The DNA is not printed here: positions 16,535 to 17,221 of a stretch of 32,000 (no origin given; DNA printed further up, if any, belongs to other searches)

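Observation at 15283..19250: Two neighbouring cassettes encode membrane proteins with a shared ~110-aa N-terminal domain and unrelated C-termini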

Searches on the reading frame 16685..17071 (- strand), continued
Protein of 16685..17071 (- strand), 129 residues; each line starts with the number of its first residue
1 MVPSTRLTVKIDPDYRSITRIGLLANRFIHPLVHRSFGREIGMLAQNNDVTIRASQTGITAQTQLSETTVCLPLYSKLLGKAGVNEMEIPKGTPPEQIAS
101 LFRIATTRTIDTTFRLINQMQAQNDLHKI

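Call 99: fold_search(model_id=the predicted structure, library=pdb)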
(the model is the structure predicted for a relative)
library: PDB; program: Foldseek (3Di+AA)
matches with E <= 10: 731; with E <= 0.001: 0
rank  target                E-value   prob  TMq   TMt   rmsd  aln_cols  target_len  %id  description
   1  4rv1_D                2.5e-03  0.97  0.14  0.20  19.0       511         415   16  Crystal Structure of Engineered Protein. Northeast Structural Genomics Consortium (NESG) Target OR497. (released 2014-12-10)
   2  5h7c_C                3.5e-03  0.94  0.15  0.20  15.1       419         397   11  Crystal structure of a repeat protein with two Protein A-DHR14 repeat modules (released 2017-06-28)
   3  5mfd_J                5.4e-03  0.96  0.13  0.23  15.6       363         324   15  Designed armadillo repeat protein YIIIM''6AII in complex with pD_(KR)5 (released 2017-07-19)
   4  1bk6_A                1.2e-02  0.87  0.13  0.17  16.3       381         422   12  KARYOPHERIN ALPHA (YEAST) + SV40 T ANTIGEN NLS (released 1999-01-13)
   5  5mfd_A                1.3e-02  0.90  0.13  0.23  15.7       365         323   14  Designed armadillo repeat protein YIIIM''6AII in complex with pD_(KR)5 (released 2017-07-19)
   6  8fni_6                1.4e-02  0.98  0.19  0.25  20.4       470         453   11  Cryo-EM structure of RNase-treated RESC-B in trypanosomal RNA editing (released 2023-07-19)
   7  7uzf_P                1.8e-02  0.69  0.13  0.17  20.2       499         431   12  Rat Kidney V-ATPase with SidK, State 1 (released 2023-11-22)
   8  8fbj                  1.8e-02  0.41  0.08  0.14  22.1       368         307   15  Improving the secretion of designed protein assemblies through negative design of cryptic transmembrane domains (released 2023-03-22)
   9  7rw8_A                2.0e-02  0.82  0.17  0.18  22.6       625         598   13  AP2 bound to heparin in the closed conformation (released 2022-03-30)
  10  1pjm_B                2.0e-02  0.75  0.14  0.19  17.6       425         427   12  Mouse Importin alpha-bipartite NLS from human retinoblastoma protein Complex (released 2003-08-19)
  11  7sqc_N1               2.2e-02  0.72  0.15  0.18  21.0       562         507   13  Ciliary C1 central pair apparatus isolated from Chlamydomonas reinhardtii (released 2022-04-13)
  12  7jjl_A                2.8e-02  0.66  0.14  0.18  17.6       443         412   11  Crystal structure of Importin Alpha 3 in complex with human LSD1 NLS (released 2020-08-05)
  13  7sqc_N3               2.9e-02  0.60  0.15  0.17  23.4       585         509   13  Ciliary C1 central pair apparatus isolated from Chlamydomonas reinhardtii (released 2022-04-13)
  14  7z8r_D                3.0e-02  0.69  0.14  0.10  16.9       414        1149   14  CAND1-CUL1-RBX1 (released 2023-04-19)
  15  8fnc_8                3.1e-02  0.77  0.15  0.18  19.6       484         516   13  Cryo-EM structure of RNase-treated RESC-C in trypanosomal RNA editing (released 2023-07-19)
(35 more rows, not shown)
